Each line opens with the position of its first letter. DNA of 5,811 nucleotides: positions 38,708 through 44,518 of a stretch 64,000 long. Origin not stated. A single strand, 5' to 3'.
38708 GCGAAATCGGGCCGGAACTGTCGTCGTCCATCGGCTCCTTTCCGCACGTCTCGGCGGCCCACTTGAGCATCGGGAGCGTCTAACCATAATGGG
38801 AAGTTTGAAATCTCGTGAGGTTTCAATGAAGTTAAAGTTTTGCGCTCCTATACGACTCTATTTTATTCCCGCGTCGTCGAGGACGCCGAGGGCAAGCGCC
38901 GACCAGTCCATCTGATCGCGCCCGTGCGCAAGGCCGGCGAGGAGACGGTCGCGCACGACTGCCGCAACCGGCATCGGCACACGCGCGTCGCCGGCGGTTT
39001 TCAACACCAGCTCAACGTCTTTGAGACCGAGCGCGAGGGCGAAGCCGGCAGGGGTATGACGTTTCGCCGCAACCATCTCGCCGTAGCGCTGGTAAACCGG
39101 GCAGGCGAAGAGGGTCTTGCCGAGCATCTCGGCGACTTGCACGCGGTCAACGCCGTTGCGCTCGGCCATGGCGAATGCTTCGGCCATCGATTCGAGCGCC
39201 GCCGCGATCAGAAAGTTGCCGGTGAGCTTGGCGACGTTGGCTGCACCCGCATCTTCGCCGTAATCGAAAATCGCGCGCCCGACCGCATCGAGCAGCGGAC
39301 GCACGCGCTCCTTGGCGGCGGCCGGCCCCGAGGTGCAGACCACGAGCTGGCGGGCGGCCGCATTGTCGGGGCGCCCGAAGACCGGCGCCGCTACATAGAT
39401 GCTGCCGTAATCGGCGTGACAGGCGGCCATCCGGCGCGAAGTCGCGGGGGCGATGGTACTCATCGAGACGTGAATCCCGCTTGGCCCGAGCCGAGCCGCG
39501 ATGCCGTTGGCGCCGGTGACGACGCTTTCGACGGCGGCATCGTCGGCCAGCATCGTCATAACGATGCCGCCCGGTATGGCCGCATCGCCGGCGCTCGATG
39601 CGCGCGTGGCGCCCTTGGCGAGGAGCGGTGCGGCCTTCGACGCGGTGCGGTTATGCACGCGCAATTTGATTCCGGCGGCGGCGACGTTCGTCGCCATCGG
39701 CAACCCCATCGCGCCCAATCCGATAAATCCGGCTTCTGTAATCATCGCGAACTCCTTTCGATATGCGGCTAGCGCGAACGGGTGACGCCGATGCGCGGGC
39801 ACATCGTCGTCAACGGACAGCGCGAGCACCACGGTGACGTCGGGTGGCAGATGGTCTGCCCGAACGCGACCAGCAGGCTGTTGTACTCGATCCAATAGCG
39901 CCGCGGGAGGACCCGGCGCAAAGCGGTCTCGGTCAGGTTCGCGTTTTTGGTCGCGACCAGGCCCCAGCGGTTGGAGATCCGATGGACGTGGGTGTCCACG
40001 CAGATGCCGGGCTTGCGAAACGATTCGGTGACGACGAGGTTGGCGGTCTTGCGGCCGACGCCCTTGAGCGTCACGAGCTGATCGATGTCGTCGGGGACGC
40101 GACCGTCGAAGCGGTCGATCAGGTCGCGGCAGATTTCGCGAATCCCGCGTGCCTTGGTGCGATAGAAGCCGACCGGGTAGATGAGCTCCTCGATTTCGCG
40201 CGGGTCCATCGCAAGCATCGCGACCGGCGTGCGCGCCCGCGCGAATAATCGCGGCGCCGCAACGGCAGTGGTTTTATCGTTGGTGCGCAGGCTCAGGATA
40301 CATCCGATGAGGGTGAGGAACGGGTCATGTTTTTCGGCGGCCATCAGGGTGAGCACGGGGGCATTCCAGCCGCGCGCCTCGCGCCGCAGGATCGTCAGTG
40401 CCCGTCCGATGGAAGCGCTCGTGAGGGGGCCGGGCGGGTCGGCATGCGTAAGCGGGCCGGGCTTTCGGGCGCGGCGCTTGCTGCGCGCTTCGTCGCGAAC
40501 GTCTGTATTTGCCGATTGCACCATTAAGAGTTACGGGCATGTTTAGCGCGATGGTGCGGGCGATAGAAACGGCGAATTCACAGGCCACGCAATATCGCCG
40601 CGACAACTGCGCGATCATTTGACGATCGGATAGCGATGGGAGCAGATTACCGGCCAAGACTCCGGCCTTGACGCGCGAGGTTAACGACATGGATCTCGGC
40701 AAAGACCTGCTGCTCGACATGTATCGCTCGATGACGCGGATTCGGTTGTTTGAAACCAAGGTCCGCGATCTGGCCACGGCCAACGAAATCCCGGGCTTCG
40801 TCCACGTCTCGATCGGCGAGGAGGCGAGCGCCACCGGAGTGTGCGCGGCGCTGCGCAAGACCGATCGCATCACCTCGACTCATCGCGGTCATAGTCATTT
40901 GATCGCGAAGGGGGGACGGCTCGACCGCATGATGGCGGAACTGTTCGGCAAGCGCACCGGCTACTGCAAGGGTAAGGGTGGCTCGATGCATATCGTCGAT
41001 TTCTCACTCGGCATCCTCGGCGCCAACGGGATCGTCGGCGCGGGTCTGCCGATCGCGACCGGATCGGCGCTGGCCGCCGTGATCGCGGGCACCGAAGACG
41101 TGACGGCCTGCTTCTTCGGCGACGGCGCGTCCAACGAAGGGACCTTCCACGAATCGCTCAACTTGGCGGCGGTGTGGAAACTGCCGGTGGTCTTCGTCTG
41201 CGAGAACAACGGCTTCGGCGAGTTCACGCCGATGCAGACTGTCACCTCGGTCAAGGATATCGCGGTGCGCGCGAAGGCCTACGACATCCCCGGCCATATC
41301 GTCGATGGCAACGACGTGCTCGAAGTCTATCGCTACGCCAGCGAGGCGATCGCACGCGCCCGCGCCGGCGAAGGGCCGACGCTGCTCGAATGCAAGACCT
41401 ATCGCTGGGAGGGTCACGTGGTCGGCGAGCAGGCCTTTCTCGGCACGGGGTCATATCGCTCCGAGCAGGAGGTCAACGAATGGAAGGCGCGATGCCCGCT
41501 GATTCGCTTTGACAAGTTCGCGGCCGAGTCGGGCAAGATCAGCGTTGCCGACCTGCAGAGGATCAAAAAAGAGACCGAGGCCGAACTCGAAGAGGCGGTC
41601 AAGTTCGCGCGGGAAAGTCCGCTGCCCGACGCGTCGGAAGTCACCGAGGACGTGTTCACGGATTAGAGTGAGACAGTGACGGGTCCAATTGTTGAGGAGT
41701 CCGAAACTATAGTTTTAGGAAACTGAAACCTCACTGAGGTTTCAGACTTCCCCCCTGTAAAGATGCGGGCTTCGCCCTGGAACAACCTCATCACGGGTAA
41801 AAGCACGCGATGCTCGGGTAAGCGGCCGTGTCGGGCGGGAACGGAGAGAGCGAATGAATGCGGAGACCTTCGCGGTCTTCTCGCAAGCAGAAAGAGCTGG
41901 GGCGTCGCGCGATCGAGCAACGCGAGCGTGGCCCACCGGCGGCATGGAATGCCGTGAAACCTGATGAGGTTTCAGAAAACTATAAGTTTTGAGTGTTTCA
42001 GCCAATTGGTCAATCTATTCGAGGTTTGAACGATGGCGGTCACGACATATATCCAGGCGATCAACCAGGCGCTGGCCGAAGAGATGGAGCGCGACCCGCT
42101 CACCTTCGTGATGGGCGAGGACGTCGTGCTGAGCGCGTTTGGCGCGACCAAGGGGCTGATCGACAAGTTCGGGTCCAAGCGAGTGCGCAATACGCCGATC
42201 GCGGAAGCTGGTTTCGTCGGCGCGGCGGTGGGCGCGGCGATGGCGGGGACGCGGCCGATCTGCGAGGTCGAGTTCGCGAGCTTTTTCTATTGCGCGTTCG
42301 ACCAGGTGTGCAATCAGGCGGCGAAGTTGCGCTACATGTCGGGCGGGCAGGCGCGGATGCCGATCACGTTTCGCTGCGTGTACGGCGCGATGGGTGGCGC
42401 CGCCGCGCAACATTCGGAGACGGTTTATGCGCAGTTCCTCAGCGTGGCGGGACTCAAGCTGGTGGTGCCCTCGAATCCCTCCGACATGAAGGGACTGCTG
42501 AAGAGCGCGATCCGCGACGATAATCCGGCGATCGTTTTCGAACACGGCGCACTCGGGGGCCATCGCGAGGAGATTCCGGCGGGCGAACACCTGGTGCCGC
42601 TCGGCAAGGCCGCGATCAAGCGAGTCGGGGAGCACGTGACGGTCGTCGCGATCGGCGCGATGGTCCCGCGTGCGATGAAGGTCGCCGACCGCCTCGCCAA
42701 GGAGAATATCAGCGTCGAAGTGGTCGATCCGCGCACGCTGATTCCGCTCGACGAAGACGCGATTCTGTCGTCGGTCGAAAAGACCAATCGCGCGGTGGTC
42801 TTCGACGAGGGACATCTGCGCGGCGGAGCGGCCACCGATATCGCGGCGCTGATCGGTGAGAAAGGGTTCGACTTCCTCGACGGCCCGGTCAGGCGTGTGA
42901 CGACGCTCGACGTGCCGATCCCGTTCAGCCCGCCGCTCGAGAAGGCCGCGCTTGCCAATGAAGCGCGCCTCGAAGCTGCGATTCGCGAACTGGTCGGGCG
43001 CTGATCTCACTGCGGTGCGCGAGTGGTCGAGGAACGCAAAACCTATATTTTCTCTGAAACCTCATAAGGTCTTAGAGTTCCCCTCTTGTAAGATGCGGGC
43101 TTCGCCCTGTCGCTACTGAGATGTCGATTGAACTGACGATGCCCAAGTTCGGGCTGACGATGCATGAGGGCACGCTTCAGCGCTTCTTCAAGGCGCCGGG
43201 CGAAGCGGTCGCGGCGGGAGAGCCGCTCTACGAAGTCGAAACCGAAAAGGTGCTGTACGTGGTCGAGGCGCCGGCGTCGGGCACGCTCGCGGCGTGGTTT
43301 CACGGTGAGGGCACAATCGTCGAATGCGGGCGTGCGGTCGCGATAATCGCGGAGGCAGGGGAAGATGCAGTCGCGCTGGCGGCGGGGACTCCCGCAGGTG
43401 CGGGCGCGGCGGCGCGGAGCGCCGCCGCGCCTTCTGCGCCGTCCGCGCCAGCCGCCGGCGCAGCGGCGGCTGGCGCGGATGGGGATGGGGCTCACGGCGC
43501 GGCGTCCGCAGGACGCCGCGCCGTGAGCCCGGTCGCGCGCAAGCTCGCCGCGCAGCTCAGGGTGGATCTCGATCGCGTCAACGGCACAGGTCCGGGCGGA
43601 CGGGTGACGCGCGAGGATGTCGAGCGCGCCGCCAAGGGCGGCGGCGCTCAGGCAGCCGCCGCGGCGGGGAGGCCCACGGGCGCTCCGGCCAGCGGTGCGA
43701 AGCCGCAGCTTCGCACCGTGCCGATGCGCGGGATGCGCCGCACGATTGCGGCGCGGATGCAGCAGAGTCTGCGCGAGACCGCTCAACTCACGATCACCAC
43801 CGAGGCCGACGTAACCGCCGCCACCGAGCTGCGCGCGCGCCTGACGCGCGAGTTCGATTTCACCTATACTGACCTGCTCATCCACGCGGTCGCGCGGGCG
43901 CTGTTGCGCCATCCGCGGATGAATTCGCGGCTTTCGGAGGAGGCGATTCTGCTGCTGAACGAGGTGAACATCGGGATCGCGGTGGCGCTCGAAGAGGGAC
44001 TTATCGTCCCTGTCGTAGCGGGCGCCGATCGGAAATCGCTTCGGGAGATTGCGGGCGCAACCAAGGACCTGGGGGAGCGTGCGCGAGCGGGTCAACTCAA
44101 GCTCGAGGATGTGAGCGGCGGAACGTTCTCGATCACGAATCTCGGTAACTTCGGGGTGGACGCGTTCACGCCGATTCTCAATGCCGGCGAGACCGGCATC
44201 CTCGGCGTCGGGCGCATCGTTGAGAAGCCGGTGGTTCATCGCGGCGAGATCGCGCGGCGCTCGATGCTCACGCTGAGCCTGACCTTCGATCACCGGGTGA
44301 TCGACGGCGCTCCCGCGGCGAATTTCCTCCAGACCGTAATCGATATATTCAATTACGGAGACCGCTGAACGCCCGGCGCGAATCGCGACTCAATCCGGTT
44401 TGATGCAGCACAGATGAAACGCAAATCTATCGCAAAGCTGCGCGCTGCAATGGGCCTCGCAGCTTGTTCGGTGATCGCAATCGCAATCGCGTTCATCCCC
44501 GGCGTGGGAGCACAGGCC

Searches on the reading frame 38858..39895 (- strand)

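Call 50: search_protein_families(library=pfam, proteins=[window:38858-39895:-], max_evalue=0.0001)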
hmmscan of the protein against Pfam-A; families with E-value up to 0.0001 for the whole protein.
window:38858-39895:- (345 aa): 3 families
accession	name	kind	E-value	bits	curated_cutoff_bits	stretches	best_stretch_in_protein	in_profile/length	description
PF03446.21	NAD_binding_2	-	1.2e-35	123.3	21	1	56-212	3-159/161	NAD binding domain of 6-phosphogluconate dehydrogenase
PF14833.11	NAD_binding_11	-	5.4e-20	72.3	30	1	217-334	1-118/122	NAD-binding of NADP-dependent 3-hydroxyisobutyrate dehydrogenase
PF21761.2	RedAm-like_C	-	2.9e-05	24.8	27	1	229-335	15-122/127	NADPH-dependent reductive aminase-like, C-terminal domain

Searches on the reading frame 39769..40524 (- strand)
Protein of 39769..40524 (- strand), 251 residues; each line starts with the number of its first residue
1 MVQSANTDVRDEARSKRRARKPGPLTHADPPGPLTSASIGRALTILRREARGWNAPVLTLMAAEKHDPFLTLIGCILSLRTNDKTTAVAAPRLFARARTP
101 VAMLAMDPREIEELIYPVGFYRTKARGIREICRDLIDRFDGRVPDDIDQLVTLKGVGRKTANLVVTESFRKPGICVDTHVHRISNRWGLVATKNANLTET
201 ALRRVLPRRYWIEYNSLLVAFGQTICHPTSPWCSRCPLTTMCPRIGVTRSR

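Call 50: search_protein_families(library=pfam, proteins=[window:39769-40524:-], max_evalue=0.0001)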
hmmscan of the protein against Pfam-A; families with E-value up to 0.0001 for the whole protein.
window:39769-40524:- (251 aa): 2 families
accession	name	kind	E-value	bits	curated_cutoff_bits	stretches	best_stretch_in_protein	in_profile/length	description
PF00730.31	HhH-GPD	-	2.8e-24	86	26.2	1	73-207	1-107/108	HhH-GPD superfamily base excision DNA repair protein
PF00633.29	HHH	-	2.4e-07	30.7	24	1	138-164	1-27/30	Helix-hairpin-helix motif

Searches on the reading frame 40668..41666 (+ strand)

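Call 50: search_protein_families(library=pfam, proteins=[window:40668-41666:+], max_evalue=0.0001)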
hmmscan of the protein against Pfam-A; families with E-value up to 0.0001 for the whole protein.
window:40668-41666:+ (332 aa): 3 families
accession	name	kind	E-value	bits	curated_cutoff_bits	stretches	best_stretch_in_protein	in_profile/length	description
PF00676.26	E1_dh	-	5.6e-82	275.5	22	1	21-322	2-299/300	Dehydrogenase E1 component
PF02775.26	TPP_enzyme_C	-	4.3e-07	30.3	21.9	1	119-242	26-151/151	Thiamine pyrophosphate enzyme, C-terminal TPP binding domain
PF00456.26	Transketolase_N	-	1.3e-05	24.8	22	1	143-276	144-275/334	Transketolase, thiamine diphosphate binding domain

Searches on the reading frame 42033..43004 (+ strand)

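Call 51: search_protein_families(library=pfam, proteins=[window:42033-43004:+], max_evalue=0.0001)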
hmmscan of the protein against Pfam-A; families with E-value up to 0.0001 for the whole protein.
window:42033-43004:+ (323 aa): 2 families
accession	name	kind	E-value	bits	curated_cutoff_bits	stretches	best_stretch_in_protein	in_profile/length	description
PF02779.29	Transket_pyr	-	6.6e-39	133.8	27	1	5-171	4-168/174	Transketolase, pyrimidine binding domain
PF02780.25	Transketolase_C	-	4.2e-37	127.3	25.9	1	191-311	1-122/124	Transketolase, C-terminal domain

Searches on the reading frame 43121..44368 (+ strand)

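Call 51: search_protein_families(library=pfam, proteins=[window:43121-44368:+], max_evalue=0.0001)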
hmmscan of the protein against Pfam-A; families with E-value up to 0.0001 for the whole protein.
window:43121-44368:+ (415 aa): 3 families
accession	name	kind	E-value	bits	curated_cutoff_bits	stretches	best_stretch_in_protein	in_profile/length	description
PF00198.28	2-oxoacid_dh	-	1.2e-79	267.4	23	1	197-408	4-222/232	2-oxoacid dehydrogenases acyltransferase (catalytic domain)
PF02817.22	E3_binding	-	2.4e-14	53.7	23.7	1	135-168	3-36/36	e3 binding domain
PF00364.28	Biotin_lipoyl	-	1.7e-12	47.4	22.1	1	4-76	2-73/73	Biotin-requiring enzyme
